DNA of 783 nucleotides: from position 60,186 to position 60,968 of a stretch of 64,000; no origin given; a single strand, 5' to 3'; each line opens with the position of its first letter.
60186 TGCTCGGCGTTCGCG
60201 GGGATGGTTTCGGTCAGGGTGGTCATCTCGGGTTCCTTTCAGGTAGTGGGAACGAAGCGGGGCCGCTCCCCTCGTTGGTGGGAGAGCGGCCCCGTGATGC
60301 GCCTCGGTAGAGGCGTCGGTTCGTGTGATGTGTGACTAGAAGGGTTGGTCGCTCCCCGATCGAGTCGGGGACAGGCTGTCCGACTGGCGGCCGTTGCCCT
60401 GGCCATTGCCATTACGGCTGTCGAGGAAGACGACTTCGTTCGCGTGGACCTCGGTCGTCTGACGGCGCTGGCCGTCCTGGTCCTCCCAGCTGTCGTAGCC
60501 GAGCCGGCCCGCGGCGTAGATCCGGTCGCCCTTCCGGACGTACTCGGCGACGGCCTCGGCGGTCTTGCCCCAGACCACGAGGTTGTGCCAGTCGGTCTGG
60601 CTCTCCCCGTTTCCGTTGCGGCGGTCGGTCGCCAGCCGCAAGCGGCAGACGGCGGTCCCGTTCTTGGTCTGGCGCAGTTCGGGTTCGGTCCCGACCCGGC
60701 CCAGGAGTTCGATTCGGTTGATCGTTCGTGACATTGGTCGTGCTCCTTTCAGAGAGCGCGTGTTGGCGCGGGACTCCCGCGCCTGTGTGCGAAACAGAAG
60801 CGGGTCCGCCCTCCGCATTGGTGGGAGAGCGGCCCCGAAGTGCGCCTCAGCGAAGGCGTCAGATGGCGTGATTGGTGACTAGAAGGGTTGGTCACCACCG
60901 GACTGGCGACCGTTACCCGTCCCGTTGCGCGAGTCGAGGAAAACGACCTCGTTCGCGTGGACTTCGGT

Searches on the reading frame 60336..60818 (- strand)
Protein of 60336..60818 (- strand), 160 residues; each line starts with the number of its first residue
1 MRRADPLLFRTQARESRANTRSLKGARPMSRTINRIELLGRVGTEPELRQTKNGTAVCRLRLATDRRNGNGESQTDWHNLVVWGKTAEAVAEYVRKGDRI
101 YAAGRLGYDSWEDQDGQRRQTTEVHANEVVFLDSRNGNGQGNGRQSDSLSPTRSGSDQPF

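Call 76: search_protein_families(library=pfam, proteins=[window:60336-60818:-], max_evalue=0.001)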
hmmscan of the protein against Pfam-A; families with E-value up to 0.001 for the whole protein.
window:60336-60818:- (160 aa): 1 family
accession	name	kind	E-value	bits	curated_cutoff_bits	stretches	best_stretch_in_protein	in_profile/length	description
PF00436.31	SSB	-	2.6e-35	121.1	26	1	33-132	1-104/104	Single-strand binding protein family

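Call 77: search_protein_families(library=phrogs, proteins=[window:60336-60818:-], max_evalue=0.001)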
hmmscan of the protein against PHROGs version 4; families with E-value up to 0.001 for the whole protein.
window:60336-60818:- (160 aa): 2 families
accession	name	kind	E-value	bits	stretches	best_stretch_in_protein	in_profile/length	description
phrog_44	-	DNA, RNA and nucleotide metabolism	6.3e-51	174.7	1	9-154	63-206/271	single strand DNA binding protein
phrog_25370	-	unknown function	9.7e-09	35.8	1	33-74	2-45/48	-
